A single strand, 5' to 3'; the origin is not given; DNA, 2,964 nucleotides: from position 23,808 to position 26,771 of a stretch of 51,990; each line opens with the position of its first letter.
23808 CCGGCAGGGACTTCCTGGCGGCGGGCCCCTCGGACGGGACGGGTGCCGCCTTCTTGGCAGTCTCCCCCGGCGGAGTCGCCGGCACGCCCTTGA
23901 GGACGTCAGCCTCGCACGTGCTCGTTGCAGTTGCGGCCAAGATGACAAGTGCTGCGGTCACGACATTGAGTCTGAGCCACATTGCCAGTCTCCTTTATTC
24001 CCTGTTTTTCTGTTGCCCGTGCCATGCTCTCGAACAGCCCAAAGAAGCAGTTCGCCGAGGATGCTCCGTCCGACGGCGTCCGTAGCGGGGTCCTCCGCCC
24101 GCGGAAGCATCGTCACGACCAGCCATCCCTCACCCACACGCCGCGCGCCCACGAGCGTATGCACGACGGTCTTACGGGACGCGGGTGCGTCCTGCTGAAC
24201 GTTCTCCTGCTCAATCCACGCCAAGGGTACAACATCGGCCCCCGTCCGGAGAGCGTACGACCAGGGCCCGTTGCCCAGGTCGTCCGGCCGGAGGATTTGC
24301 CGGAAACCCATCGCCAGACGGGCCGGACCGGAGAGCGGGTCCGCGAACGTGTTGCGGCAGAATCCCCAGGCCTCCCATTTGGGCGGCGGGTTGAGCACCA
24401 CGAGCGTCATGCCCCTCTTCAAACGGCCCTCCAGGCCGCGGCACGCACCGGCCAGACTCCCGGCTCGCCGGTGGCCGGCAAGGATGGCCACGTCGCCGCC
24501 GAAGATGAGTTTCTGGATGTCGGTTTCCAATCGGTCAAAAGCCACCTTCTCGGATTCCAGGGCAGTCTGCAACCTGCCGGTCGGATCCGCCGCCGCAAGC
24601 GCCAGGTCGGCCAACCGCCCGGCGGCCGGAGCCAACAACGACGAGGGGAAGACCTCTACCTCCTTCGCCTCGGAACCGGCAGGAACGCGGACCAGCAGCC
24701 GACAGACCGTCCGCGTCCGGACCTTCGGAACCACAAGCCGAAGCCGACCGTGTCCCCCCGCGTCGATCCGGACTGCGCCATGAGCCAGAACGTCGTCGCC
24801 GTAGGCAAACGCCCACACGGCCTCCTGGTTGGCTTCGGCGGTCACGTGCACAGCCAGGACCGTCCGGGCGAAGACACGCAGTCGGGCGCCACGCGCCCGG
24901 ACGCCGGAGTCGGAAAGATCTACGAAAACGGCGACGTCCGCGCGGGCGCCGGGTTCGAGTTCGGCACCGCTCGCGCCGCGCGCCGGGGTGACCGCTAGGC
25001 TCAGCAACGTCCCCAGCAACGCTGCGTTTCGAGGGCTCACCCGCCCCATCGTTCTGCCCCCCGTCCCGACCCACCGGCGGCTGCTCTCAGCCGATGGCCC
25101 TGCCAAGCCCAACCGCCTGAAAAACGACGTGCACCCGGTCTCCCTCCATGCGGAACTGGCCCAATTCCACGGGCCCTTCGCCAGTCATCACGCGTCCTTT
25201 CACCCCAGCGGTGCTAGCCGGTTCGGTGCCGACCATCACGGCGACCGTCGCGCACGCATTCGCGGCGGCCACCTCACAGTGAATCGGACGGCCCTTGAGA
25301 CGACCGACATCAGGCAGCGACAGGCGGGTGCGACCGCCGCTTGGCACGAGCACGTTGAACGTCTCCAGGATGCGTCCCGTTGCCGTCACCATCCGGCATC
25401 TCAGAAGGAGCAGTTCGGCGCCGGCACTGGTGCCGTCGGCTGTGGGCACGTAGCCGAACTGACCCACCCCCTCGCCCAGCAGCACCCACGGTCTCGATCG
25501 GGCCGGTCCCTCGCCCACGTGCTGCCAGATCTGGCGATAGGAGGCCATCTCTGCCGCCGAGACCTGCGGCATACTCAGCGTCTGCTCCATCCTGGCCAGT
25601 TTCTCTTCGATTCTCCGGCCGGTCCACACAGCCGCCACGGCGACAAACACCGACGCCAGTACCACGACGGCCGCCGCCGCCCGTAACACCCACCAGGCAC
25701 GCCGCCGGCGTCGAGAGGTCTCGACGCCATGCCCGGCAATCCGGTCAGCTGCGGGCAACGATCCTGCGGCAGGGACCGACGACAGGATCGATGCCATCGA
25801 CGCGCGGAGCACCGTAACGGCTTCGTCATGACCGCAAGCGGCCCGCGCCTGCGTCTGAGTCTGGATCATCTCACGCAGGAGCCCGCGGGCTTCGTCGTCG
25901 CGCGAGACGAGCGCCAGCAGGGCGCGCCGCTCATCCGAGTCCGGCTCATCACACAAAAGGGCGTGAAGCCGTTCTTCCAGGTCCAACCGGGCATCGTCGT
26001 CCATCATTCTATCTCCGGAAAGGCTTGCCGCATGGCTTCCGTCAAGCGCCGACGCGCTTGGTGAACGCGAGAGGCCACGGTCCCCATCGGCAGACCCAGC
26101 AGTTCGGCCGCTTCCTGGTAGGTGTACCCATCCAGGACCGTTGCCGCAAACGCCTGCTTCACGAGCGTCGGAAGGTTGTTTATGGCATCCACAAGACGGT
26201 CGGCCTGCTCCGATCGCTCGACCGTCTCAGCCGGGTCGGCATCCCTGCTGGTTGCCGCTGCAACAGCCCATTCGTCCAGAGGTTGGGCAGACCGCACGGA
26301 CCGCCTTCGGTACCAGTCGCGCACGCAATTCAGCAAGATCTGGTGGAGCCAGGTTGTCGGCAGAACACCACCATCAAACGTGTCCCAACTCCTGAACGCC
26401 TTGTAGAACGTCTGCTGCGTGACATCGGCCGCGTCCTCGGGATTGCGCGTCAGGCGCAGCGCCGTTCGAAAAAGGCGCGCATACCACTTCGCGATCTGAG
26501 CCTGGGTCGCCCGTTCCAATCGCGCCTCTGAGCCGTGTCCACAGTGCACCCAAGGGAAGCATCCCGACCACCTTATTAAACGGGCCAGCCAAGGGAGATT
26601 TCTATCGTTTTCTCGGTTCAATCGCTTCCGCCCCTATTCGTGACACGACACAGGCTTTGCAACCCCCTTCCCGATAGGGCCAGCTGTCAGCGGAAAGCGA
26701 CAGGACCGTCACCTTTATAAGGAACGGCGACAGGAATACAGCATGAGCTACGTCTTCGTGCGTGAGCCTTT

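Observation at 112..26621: ECF sigma/anti-sigma-headed 26.5-kb array of secreted giant multidomain proteins: candidate undescribed envelope system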

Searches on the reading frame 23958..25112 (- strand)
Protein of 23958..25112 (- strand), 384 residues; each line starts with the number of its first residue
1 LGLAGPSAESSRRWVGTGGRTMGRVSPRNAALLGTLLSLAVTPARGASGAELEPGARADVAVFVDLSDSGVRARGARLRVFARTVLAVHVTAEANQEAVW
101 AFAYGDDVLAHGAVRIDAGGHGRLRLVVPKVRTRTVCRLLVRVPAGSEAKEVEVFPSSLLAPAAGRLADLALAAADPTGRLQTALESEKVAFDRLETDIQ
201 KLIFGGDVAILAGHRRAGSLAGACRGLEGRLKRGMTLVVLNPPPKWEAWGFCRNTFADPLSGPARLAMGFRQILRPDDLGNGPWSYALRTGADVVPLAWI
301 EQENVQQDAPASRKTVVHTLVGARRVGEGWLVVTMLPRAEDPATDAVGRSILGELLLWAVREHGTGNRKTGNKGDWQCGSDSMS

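Call 4: search_protein_families(library=pfam, proteins=[window:23958-25112:-], max_evalue=0.01)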
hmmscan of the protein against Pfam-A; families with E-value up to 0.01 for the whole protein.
window:23958-25112:- (384 aa): 0 families

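Call 8: search_protein_families(library=ncbifam, proteins=[window:23958-25112:-], max_evalue=0.1)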
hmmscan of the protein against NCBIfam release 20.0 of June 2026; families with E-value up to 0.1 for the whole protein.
window:23958-25112:- (384 aa): 0 families

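Call 10: search_protein_families(library=pfam, proteins=[window:23958-25112:-], max_evalue=10)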
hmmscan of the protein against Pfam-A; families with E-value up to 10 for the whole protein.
window:23958-25112:- (384 aa): 0 families

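Call 23: find_homologous_proteins(query=window:23958-25049:-, max_evalue=0.001)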
Query window:23958-25049:- (363 aa): 5 proteins with E <= 0.001 among 8000 candidates.
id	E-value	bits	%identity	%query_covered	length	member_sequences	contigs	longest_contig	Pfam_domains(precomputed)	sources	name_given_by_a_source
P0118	1.8e-235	799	100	100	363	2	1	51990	-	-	-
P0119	8.7e-186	635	84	97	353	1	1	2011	-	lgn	-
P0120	1.2e-173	595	80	96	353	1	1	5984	-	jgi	-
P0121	1.4e-167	575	82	87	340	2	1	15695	-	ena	-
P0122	1.3e-120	421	63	87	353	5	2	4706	-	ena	-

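Call 60: search_protein_representatives(protein=window:23958-25049:-)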
Query: 363 residues. Proteins with E-value up to 0.001 (for the whole library): 89; up to 1e-10: 75; up to 1e-30: 55. The best 89 are listed.
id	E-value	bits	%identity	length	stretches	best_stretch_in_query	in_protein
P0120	3.8e-174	595.1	80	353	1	1-347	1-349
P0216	1.3e-73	264.4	47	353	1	24-346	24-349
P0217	3.1e-62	227.0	42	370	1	30-342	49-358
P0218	3.7e-59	216.8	39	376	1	7-340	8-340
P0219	1.0e-54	202.3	41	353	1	69-343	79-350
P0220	1.9e-54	201.4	40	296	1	72-346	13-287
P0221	2.6e-54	200.9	36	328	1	53-346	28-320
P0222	5.4e-53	196.6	39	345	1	34-343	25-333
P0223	3.1e-51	190.8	39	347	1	26-339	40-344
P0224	1.6e-50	188.4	32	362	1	10-343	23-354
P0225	4.7e-50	186.9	39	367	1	10-340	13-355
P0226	8.6e-50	186.0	34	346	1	28-348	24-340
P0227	5.0e-49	183.5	34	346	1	17-349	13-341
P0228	1.8e-48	181.7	39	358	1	32-341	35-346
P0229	2.1e-48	181.5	38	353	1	12-346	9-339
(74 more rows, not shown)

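Call 62: search_solved_structures(query=A3, max_evalue=10)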
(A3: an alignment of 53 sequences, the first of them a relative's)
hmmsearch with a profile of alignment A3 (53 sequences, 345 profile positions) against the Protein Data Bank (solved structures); distinct sequences matched with E-value up to 10: 11.
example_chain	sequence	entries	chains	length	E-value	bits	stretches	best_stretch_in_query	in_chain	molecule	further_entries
7osv_A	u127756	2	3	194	0.037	16.2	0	186-222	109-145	DeNovoTIM6-SB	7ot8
1vrd_A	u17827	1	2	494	0.05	15.8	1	117-187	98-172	inosine-5'-monophosphate dehydrogenase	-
6d3n_A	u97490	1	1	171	0.21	13.7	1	47-86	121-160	Tumor necrosis factor ligand superfamily member 9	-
6cpr_A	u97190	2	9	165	0.22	13.7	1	47-85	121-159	Tumor necrosis factor ligand superfamily member 9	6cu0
2x29_A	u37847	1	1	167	0.22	13.6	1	47-85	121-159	TUMOR NECROSIS FACTOR LIGAND SUPERFAMILY MEMBER 9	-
6bwv_A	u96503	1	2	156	0.23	13.6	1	46-84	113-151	Tumor necrosis factor ligand superfamily member 9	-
6fib_A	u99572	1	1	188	0.25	13.5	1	47-87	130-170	Tumor necrosis factor ligand superfamily member 9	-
4x8r_A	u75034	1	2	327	0.31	13.1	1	124-149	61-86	TRAP dicarboxylate transporter, DctP subunit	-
6a3v_A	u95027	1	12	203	0.32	13.1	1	47-85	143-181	Tumor necrosis factor ligand superfamily member 9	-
6mge_A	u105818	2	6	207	0.33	13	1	47-85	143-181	Tumor necrosis factor ligand superfamily member 9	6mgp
6fib_C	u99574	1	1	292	0.56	12.3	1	47-86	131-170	Tumor necrosis factor ligand superfamily member 9,Uncharacterized protein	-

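Call 63: search_protein_families(library=pfam, alignment_id=A3, max_evalue=0.1)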
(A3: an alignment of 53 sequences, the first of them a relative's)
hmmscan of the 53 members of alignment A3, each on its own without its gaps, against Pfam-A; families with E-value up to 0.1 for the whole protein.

A. member 1, P0118 (363 aa): 0 families

B. families by the number of members that match (of 53 scanned): 9 families
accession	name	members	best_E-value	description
PF14258.12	DUF4350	3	0.0016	Domain of unknown function (DUF4350)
PF20812.2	PM2_P3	1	0.015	Bacteriophage PM2, Viral membrane protein P3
PF14435.11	SUKH-4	1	0.03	SUKH-4 immunity protein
PF02444.21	HEV_ORF1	1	0.044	Hepatitis E virus ORF-2 (Putative capsid protein)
PF04954.18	SIP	1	0.056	Siderophore-interacting protein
PF00741.23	Gas_vesicle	1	0.063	Gas vesicle protein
PF22020.1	RlmL_1st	1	0.077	RlmL ferredoxin-like domain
PF18512.6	BssB_TutG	1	0.088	Benzylsuccinate synthase beta subunit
PF14534.12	DUF4440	1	0.094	Domain of unknown function (DUF4440)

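Call 78: find_encoding_contigs(protein=P0121, flank=10000, max_places=2)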
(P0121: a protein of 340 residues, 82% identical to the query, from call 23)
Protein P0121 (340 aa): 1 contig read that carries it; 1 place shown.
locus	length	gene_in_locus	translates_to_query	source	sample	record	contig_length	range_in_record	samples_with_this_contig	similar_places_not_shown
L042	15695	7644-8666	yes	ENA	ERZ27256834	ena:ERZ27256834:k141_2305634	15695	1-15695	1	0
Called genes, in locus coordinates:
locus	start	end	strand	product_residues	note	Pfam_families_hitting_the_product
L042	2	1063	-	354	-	?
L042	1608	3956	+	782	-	PF16126:DUF4838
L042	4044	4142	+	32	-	-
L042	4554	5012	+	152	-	-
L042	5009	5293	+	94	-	-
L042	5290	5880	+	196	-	PF22811:Zn_ribbon_NrdR (weak)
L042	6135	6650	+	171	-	PF04542:Sigma70_r2, PF08281:Sigma70_r4_2, PF04545:Sigma70_r4 (weak)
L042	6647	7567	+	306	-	-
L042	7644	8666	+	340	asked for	-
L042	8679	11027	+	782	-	PF13428:TPR_14 (faint), PF13432:TPR_16 (faint), PF03783:CsgG, PF13036:LpoB (faint), PF07719:TPR_2 (faint), PF13174:TPR_6 (faint)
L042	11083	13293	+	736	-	PF13414:TPR_11 (weak)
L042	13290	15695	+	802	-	?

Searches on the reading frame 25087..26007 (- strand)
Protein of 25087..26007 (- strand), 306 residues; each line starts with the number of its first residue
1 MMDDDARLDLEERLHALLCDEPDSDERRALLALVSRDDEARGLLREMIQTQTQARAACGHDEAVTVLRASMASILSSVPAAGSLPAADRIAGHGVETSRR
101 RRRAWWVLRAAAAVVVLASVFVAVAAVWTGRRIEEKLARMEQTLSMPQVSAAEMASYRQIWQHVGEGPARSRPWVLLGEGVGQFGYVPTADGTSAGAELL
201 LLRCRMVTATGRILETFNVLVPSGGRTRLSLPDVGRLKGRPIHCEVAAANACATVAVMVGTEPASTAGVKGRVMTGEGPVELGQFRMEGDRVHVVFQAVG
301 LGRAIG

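Call 4: search_protein_families(library=pfam, proteins=[window:25087-26007:-], max_evalue=0.01)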
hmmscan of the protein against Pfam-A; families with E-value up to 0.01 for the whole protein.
window:25087-26007:- (306 aa): 0 families

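Call 8: search_protein_families(library=ncbifam, proteins=[window:25087-26007:-], max_evalue=0.1)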
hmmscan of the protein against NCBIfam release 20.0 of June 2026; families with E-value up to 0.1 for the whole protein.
window:25087-26007:- (306 aa): 1 family
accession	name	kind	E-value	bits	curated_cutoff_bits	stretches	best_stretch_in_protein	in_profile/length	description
NF052375.1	antisigma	equivalog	3.6e-05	23.9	100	1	23-154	11-131/217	anti-sigma factor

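Call 10: search_protein_families(library=pfam, proteins=[window:25087-26007:-], max_evalue=10)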
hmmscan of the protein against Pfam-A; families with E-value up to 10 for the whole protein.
window:25087-26007:- (306 aa): 6 families
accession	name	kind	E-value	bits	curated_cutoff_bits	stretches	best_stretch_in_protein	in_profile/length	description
PF19865.4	DUF6338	-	0.015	15.3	26.5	1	64-138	38-114/205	Family of unknown function (DUF6338)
PF06097.16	DUF945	-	0.019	14.5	26.8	1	110-158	6-56/460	Bacterial protein of unknown function (DUF945)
PF09925.14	DUF2157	-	0.033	14.4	32.4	1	97-151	27-81/146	Predicted membrane protein (DUF2157)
PF11837.13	INV_N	-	0.054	14.5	27.8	1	94-151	12-58/109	Beta-fructofuranosidase, N-terminal domain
PF19779.4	DUF6264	-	0.056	14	31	1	96-127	143-174/183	Family of unknown function (DUF6264)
PF19830.4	DUF6311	-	0.083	13.1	27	1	90-144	159-212/303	Family of unknown function (DUF6311)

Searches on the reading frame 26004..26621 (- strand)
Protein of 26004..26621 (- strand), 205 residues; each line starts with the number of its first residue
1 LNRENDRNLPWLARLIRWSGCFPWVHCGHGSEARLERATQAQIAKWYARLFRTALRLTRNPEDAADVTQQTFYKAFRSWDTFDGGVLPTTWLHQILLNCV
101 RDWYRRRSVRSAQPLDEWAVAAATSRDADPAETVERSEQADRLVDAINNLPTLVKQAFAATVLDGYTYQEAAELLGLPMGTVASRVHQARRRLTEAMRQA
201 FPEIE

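Call 4: search_protein_families(library=pfam, proteins=[window:26004-26621:-], max_evalue=0.01)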
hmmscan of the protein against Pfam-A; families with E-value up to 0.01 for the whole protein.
window:26004-26621:- (205 aa): 6 families
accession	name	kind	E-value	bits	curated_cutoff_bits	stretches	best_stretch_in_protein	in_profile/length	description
PF08281.18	Sigma70_r4_2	-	5.3e-15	55.3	25.7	1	141-193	2-54/54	Sigma-70, region 4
PF04542.20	Sigma70_r2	-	2.6e-13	50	24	1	45-108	4-69/71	Sigma-70 region 2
PF04545.22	Sigma70_r4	-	7.4e-07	29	24.1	1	147-193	2-48/50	Sigma-70, region 4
PF07638.17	Sigma70_ECF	-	0.0011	19.4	21.1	1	136-198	122-184/185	ECF sigma factor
PF13384.12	HTH_23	-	0.0022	18.2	24.6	0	156-188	8-40/50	Homeodomain-like domain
PF22233.2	PhyR_sigma-like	-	0.0043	17.3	27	0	150-191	4-45/50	Response regulator PhyR, sigma-like domain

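Call 8: search_protein_families(library=ncbifam, proteins=[window:26004-26621:-], max_evalue=0.1)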
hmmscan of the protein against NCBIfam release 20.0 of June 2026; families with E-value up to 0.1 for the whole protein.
window:26004-26621:- (205 aa): 95 families (the best 25 are shown)
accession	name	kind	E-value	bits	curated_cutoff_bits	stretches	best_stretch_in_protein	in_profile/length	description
NF007225.0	PRK09643.1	equivalog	2.7e-28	99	190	1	41-199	31-184/204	RNA polymerase sigma factor SigM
TIGR02947.1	SigH_actino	hypoth_equivalog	5e-27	94.8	251.55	1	44-197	18-179/193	RNA polymerase sigma-70 factor, TIGR02947 family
TIGR02937.1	sigma70-ECF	superfamily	1.6e-25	89.6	42.9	1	42-197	6-165/165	sigma-70 family RNA polymerase sigma factor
NF007229.0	PRK09647.1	equivalog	1.6e-24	86.5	265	1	45-200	52-205/220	RNA polymerase sigma factor SigE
NF008888.0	PRK11922.1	equivalog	5.2e-23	81.9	204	1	38-199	31-198/231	RNA polymerase sigma factor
NF007216.0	PRK09638.1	equivalog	1.4e-20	73.8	194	1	38-199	19-176/180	RNA polymerase sigma factor SigY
TIGR02983.1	SigE-fam_strep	subfamily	2.5e-20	73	141.55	1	40-199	9-160/162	SigE family RNA polymerase sigma factor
TIGR02939.1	RpoE_Sigma70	equivalog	3.2e-20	72.9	236.15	1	40-198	23-187/190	RNA polymerase sigma factor RpoE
TIGR02950.1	SigM_subfam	subfamily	3.4e-20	72.5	147.95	1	45-196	8-157/159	RNA polymerase sigma factor, SigM family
NF009166.1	PRK12513.1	equivalog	4.3e-20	72.2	206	1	37-198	22-187/193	RNA polymerase sigma factor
NF058625.1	sigma_PG0214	equivalog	9.3e-20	71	130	1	41-199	8-163/170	GFO_1088 family ECF-type sigma factor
NF007223.0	PRK09641.1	equivalog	1.9e-19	70.2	209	1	40-199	20-186/187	RNA polymerase sigma factor SigW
NF009164.0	PRK12511.1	equivalog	4.1e-19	68.8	185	1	40-195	7-157/182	RNA polymerase sigma factor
NF004113.0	PRK05602.1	equivalog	5.9e-19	68.5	208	1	34-199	42-203/211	RNA polymerase sigma factor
NF009195.0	PRK12543.1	subfamily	1.7e-18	66.8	197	1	47-199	30-180/192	RNA polymerase sigma factor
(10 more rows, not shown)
